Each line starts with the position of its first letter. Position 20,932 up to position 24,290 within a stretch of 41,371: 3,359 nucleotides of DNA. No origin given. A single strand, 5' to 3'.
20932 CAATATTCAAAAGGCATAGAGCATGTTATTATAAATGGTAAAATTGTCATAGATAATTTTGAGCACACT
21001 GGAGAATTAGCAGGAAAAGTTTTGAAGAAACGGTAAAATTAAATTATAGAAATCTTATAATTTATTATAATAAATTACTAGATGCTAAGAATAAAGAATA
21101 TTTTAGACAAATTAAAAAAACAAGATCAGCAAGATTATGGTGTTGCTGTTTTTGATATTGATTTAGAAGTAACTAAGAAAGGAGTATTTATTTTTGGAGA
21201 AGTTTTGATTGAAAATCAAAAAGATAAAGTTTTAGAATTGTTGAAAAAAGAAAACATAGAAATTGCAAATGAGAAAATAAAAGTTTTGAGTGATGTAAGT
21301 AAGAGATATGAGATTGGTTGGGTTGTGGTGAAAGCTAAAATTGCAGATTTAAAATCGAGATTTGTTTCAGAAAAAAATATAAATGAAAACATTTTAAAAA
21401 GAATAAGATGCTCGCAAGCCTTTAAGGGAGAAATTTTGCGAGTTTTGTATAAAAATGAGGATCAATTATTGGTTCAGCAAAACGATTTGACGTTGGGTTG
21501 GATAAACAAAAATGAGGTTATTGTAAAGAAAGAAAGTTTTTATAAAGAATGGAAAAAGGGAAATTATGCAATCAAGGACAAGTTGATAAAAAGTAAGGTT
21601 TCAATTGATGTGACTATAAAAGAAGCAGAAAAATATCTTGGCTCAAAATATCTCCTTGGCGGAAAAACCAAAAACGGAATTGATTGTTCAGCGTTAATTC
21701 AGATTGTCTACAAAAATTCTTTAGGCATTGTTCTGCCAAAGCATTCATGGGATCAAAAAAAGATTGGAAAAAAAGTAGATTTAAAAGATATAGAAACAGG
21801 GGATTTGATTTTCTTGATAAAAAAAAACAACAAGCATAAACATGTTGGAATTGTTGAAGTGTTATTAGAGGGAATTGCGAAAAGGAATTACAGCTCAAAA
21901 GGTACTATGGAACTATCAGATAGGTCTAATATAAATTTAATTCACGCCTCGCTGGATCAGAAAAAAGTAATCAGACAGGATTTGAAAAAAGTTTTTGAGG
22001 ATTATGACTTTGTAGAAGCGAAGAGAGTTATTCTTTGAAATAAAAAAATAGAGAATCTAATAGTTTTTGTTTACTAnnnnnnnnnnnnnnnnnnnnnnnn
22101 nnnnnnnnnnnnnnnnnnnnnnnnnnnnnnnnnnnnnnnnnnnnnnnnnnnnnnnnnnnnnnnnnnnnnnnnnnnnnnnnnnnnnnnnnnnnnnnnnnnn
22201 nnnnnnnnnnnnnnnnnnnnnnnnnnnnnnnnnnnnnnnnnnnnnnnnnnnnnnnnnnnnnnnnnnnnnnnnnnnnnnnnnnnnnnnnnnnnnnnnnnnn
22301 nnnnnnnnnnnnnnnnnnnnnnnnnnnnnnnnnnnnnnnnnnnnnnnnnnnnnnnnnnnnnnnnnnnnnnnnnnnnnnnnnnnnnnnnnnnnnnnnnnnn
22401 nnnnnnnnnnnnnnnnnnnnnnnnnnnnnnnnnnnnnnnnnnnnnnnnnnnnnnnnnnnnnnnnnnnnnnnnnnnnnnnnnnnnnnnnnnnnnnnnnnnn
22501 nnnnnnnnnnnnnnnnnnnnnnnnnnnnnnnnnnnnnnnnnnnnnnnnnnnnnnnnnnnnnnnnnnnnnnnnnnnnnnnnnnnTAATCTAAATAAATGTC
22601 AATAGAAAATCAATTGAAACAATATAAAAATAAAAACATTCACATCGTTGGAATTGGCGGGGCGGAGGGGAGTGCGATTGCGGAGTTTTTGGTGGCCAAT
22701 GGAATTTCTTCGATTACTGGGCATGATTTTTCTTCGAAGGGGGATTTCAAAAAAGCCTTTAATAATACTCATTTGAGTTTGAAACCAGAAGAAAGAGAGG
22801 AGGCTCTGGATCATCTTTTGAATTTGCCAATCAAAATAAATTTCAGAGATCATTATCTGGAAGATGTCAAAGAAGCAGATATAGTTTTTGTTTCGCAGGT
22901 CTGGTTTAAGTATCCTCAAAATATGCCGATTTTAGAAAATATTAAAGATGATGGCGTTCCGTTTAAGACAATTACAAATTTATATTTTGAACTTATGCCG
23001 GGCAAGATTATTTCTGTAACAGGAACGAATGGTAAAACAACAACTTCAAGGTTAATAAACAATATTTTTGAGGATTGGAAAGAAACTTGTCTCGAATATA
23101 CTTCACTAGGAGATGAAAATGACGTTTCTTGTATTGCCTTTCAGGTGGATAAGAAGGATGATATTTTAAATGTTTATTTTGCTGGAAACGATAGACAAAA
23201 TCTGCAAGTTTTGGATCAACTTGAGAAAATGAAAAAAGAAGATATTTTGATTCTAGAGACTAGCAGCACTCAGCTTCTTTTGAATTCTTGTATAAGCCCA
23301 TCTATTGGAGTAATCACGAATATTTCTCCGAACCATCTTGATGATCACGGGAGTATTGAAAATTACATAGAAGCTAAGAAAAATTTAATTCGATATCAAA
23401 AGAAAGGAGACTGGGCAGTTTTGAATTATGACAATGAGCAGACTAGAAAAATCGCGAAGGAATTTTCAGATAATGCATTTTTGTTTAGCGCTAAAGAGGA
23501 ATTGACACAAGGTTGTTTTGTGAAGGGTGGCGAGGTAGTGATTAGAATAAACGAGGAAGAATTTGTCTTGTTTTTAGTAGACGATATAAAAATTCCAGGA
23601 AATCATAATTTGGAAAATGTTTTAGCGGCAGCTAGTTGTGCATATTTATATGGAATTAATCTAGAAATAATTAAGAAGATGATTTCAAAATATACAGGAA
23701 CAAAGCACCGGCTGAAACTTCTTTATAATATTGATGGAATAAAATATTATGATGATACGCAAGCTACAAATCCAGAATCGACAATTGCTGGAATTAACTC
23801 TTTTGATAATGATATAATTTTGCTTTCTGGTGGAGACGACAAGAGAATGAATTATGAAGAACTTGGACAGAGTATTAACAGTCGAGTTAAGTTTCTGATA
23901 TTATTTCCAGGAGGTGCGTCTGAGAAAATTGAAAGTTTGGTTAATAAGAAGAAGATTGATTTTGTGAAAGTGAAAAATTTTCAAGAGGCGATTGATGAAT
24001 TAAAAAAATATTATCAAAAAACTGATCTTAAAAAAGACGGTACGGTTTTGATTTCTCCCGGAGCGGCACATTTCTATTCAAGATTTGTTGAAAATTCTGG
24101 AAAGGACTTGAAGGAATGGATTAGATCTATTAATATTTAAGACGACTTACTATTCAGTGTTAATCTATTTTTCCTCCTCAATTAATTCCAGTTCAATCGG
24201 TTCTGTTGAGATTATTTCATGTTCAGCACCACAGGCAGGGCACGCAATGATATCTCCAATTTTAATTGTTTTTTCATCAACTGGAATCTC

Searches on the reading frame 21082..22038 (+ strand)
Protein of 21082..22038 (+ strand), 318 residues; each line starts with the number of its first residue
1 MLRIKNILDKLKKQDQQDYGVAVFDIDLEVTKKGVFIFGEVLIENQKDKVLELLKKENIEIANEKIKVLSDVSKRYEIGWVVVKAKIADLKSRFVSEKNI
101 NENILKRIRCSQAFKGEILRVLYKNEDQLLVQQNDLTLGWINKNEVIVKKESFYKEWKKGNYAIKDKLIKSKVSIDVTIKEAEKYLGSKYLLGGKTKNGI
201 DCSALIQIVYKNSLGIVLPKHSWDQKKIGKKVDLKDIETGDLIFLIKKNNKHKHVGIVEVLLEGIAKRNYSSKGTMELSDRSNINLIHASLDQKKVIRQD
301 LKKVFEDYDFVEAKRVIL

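Call 5: search_protein_families(library=pfam, proteins=[window:21082-22038:+], max_evalue=0.1)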
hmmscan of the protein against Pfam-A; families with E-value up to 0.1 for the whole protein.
window:21082-22038:+ (318 aa): 2 families
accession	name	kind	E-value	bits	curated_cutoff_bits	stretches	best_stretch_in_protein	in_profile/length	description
PF00877.26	NLPC_P60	-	1.8e-17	63.7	23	1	187-308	1-98/105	NlpC/P60 family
PF05708.18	Peptidase_C92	-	0.019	15.5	27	0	174-228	80-135/166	Permuted papain-like amidase enzyme, YaeF/YiiX, C92 family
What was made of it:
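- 21082..22038 (+): NlpC/P60 papain-like peptidase without a signal peptide (likely cytoplasmic). PF00877 63.7 bits (call 5).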

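Call 6: search_protein_families(library=ncbifam, proteins=[window:21082-22038:+], max_evalue=0.01)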
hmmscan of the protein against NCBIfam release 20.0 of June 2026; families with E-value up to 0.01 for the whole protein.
window:21082-22038:+ (318 aa): 7 families
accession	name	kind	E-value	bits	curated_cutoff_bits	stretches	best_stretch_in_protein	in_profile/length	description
NF008096.1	PRK10838.1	equivalog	1.2e-18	67.6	186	1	179-257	72-149/189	bifunctional murein DD-endopeptidase/murein LD-carboxypeptidase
NF033742.1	NlpC_p60_RipB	exception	3.2e-08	33.5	335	1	194-254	109-168/206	NlpC/P60 family peptidoglycan endopeptidase RipB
NF010495.0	PRK13914.1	equivalog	1.3e-07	31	647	1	171-257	362-446/481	invasion associated endopeptidase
NF038345.1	wall_hydro_RipC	exception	5.6e-07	29.3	425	1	175-245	251-320/362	peptidoglycan hydrolase RipC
NF046048.1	NlpC_P60_DIP1281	equivalog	9.3e-07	28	517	1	196-252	494-549/587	DIP1281 family NlpC/P60 protein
NF033743.1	NlpC_inact_RipD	exception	3.9e-06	26.5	215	1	195-245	88-137/181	NlpC/P60 family peptidoglycan-binding protein RipD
NF033741.1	NlpC_p60_RipA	exception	0.00027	20.1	625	1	194-253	360-418/457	NlpC/P60 family peptidoglycan endopeptidase RipA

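Call 56: search_solved_structures(query=window:21082-22035:+, max_evalue=0.001)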
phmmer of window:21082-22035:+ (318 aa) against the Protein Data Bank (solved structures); distinct sequences matched with E-value up to 0.001: 18.
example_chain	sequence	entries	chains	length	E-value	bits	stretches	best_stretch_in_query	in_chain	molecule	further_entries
2k1g_A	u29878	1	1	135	7.1e-14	55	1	183-258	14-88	Lipoprotein spr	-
8xud_I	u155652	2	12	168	7.7e-14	54.9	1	182-258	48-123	Murein DD-endopeptidase MepS/Murein LD-carboxypeptidase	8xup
7v6s_A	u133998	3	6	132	1.3e-12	50.8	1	182-258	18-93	Murein DD-endopeptidase MepS/Murein LD-carboxypeptidase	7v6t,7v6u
7cfl_A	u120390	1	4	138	2.8e-12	49.7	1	175-288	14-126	Putative cell wall hydrolase phosphatase-associated protein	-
8v3w_H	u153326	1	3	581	3.4e-10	42.9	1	176-257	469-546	Hub-Hydrolase (CD1368)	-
4fdy_A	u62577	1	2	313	5.6e-10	42.2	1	174-265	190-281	Similar to lipoprotein, NLP/P60 family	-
3npf_A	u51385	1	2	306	2.4e-07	33.6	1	173-261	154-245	putative dipeptidyl-peptidase VI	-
6b8c_A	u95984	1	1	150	2.9e-07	33.3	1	177-247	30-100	NLP/P60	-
3h41_A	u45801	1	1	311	3e-07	33.2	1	175-251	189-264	NLP/P60 family protein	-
3pvq_A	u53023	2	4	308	5.4e-07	32.4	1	175-262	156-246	Dipeptidyl-peptidase VI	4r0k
9ubf_A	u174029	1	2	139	7.4e-06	28.7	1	178-258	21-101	Cell wall hydrolase Tn916-like,CTn7-Orf16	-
4hpe_A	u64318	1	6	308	1.3e-05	27.9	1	178-256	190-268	Putative cell wall hydrolase Tn916-like,CTn1-Orf17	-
2evr_A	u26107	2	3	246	1.8e-05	27.4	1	184-258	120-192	COG0791: Cell wall-associated hydrolases (invasion-associated proteins)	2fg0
8er5_A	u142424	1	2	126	2.9e-05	26.7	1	183-244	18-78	NlpC/P60 domain-containing protein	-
2hbw_A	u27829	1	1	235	5.2e-05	25.9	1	167-257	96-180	NLP/P60 protein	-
8idc_E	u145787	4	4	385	0.00071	22.2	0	180-246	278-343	NlpC/P60 family protein | Probable endopeptidase MT2245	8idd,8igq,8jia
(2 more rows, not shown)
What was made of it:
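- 21082..22038 (+): PDB relatives MepS/Spr, NlpC/P60 protein 3h41 and dipeptidyl-peptidase VI 3npf/3pvq (call 56).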

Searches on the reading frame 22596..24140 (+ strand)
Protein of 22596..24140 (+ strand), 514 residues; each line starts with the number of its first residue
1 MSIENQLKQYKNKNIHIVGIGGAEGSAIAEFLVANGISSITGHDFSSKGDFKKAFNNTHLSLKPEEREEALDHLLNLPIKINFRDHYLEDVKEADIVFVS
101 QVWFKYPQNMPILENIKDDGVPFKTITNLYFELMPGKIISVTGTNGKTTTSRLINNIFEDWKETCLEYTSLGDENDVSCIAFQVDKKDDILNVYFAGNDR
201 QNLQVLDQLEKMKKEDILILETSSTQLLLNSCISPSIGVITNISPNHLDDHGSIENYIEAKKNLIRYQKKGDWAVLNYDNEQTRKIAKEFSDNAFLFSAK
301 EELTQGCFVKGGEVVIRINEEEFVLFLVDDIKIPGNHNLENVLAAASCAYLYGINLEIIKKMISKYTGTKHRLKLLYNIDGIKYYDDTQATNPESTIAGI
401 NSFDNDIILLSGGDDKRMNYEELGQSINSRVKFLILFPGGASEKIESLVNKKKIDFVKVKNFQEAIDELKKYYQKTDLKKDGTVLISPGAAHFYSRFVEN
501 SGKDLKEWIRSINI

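Call 5: search_protein_families(library=pfam, proteins=[window:22596-24140:+], max_evalue=0.1)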
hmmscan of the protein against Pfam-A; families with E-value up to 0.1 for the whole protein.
window:22596-24140:+ (514 aa): 5 families
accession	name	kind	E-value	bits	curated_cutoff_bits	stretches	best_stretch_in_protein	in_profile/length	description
PF08245.18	Mur_ligase_M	-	8e-34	117.8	24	1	141-348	1-199/200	Mur ligase middle domain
PF02875.26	Mur_ligase_C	-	1.4e-08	36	28.4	1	371-477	1-119/127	Mur ligase, glutamate ligase domain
PF01225.30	Mur_ligase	-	0.0022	18.8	21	1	14-48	1-34/95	Mur ligase family, catalytic domain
PF08303.17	tRNA_lig_kinase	-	0.044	14.3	22.7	0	140-217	6-85/168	tRNA ligase kinase domain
PF00899.27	ThiF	-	0.074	12.6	28.1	0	5-44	13-51/238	ThiF family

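Call 6: search_protein_families(library=ncbifam, proteins=[window:22596-24140:+], max_evalue=0.01)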
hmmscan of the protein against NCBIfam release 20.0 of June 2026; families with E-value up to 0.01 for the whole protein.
window:22596-24140:+ (514 aa): 29 families (the best 25 are shown)
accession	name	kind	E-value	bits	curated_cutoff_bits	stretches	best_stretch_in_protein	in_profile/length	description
TIGR01087.1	murD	equivalog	1e-74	252.2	211.95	2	192-493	132-422/441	UDP-N-acetylmuramoyl-L-alanine--D-glutamate ligase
TIGR01082.1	murC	equivalog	1.3e-35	123.4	335.1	2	211-388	145-323/449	UDP-N-acetylmuramate--L-alanine ligase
TIGR01143.1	murF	subfamily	1.8e-30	106.3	288.6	2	228-475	143-397/418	UDP-N-acetylmuramoyl-tripeptide--D-alanyl-D-alanine ligase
NF001126.0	PRK00139.1-4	equivalog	2.5e-29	102.2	373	1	137-377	105-337/486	UDP-N-acetylmuramoyl-L-alanyl-D-glutamate--2,6-diaminopimelate ligase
NF008896.0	PRK11929.1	equivalog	3.5e-29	101.3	1023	2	137-289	113-256/965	bifunctional UDP-N-acetylmuramoyl-L-alanyl-D-glutamate--2,6-diaminopimelate ligase MurE/UDP-N-acetylmuramoyl-tripeptide--D-alanyl-D-alanine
NF053646.1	pMurD1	equivalog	2e-26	92.7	610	2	211-435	161-383/465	pseudomurein biosynthesis peptide ligase pMurD1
TIGR01085.1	murE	subfamily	4.6e-26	91.8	257.3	1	110-376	58-326/472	UDP-N-acetylmuramyl-tripeptide synthetase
NF001124.0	PRK00139.1-2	equivalog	3e-24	85.6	476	1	123-383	96-352/500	UDP-N-acetylmuramoyl-L-alanyl-D-glutamate--2,6-diaminopimelate ligase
NF053645.1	pMurC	equivalog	1.3e-23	83.5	560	3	17-161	3-127/492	pseudomurein biosynthesis peptide ligase pMurC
NF053648.1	pMurE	equivalog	1.4e-22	80.1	600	1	138-402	100-347/464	pseudomurein biosynthesis peptide ligase pMurE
NF053647.1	pMurD2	equivalog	1.8e-21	76.5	550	3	58-161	43-124/405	pseudomurein biosynthesis peptide ligase pMurD2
TIGR02068.2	cya_phycin_syn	equivalog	1.3e-19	69.8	850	2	236-370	566-716/862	cyanophycin synthetase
NF010628.0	PRK14022.1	equivalog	5e-18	65.1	536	1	137-493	112-460/483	UDP-N-acetylmuramoyl-L-alanyl-D-glutamate--L-lysine ligase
NF010623.0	PRK14016.1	subfamily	7e-17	60.8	877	1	138-376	482-724/871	cyanophycin synthetase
NF001123.0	PRK00139.1-1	equivalog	1.6e-15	56.8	586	1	137-377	108-345/493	UDP-N-acetylmuramoyl-L-alanyl-D-glutamate--2,6-diaminopimelate ligase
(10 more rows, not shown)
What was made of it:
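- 22596..24140 (+): MurD-type Mur ligase (514 aa), convergent with the ribbon gene. Weakly matching N-terminal domain and an insertion of about 50 aa. TIGR01087 252 bits > 212 (call 6).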

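Call 75: search_solved_structures(query=window:22596-24137:+, max_evalue=1e-10, show_alignments=2)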
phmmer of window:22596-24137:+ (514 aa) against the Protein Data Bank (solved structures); distinct sequences matched with E-value up to 1e-10: 14.
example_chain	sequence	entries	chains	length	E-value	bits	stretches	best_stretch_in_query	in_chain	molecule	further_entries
3lk7_A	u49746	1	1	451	7.5e-47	163.4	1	211-492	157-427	UDP-N-acetylmuramoylalanine--D-glutamate ligase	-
4buc_A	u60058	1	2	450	1.9e-23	86.2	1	214-494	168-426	UDP-N-ACETYLMURAMOYLALANINE--D-GLUTAMATE LIGASE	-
7sir_A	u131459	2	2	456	5.9e-22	81.2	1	207-494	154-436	UDP-N-acetylmuramoylalanine--D-glutamate ligase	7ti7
7sy9_A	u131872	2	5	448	2.4e-20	76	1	216-492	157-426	UDP-N-acetylmuramoylalanine--D-glutamate ligase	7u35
8dp2_A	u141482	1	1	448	2.4e-20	76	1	216-492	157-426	UDP-N-acetylmuramoylalanine--D-glutamate ligase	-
8v8y_A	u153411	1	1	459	3e-19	72.3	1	216-431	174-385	UDP-N-acetylmuramoylalanine--D-glutamate ligase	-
2jff_A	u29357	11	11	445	4.7e-19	71.7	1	216-431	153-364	UDP-N-ACETYLMURAMOYLALANINE--D-GLUTAMATE LIGASE | UDP-N-ACETYLMURAMOYL-ALANINE-D-GLUTAMATE LIGASE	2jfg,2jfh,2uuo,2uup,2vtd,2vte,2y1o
8v8w_A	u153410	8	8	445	4.7e-19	71.7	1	216-431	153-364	UDP-N-acetylmuramoylalanine--D-glutamate ligase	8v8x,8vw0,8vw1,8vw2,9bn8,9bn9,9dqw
1e0d_A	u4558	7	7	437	6e-19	71.3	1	216-431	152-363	UDP-N-ACETYLMURAMOYLALANINE--D-GLUTAMATE LIGASE | UDP-N-ACETYLMURAMOYL-L-ALANINE:D-GLUTAMATE LIGASE | UDP-N-ACETYLMURAMOYL-L-ALANINE/:D-GLUTAMATE LIGASE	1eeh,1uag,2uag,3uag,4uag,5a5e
5a5f_A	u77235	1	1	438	6e-19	71.3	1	216-431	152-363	UDP-N-ACETYLMURAMOYLALANINE--D-GLUTAMATE LIGASE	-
2wjp_A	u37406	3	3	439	6e-19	71.3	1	216-431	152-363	UDP-N-ACETYLMURAMOYLALANINE--D-GLUTAMATE LIGASE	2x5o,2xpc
7ufp_I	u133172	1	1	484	6.5e-15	58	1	139-379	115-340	Mur ligase middle domain protein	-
6vr8_I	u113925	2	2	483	6.6e-15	58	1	139-379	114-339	Mur ligase middle domain protein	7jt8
7d27_A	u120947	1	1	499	4.7e-12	48.6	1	134-382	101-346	UDP-N-acetylmuramoyl-L-alanyl-D-glutamate--2,6-diaminopimelate ligase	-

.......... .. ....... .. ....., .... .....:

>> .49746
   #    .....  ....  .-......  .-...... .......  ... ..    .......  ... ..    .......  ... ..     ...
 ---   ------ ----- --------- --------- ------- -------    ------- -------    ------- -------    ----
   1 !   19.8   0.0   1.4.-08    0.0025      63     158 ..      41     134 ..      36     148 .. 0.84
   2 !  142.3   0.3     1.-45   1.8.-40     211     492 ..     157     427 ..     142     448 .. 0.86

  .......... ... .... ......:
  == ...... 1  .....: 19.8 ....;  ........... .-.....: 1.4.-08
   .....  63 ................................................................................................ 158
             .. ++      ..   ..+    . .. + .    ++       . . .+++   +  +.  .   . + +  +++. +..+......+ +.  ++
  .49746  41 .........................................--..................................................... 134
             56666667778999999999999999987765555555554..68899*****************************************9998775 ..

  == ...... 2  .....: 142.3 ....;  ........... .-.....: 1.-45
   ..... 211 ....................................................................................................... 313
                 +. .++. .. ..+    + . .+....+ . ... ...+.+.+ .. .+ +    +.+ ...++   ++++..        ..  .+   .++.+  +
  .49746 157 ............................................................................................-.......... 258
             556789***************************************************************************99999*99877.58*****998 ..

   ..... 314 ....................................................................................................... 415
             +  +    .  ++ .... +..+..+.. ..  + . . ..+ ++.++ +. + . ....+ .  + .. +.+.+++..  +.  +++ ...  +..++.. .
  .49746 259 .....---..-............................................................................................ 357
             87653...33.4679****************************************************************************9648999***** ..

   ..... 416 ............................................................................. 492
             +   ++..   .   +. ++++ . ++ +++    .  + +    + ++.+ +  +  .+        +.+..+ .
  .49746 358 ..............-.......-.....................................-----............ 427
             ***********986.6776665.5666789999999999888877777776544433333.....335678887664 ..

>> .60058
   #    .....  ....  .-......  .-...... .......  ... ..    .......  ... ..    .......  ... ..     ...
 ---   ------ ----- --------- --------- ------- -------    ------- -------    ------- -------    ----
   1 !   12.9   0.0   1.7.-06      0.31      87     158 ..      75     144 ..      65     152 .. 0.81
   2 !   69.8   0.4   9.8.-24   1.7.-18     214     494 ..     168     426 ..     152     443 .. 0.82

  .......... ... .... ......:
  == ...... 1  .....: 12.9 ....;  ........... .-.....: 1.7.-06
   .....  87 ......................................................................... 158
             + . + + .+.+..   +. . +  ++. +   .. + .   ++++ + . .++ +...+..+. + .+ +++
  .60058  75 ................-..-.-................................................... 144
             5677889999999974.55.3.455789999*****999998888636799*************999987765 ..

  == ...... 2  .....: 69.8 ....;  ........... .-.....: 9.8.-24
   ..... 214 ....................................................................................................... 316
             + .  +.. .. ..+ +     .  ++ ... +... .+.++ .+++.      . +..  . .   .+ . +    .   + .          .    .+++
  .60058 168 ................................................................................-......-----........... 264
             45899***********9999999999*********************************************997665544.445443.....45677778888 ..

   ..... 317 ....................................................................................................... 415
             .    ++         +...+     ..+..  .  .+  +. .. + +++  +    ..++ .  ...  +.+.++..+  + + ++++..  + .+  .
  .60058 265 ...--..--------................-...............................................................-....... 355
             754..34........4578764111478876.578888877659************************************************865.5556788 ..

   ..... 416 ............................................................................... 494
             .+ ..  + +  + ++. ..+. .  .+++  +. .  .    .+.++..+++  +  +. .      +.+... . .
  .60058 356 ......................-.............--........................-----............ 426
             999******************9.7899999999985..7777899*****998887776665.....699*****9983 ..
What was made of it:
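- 22596..24140 (+): 3lk7 MurD E 7.5e-47 over residues 211-492; N-domain only 19.8 bits (call 75).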
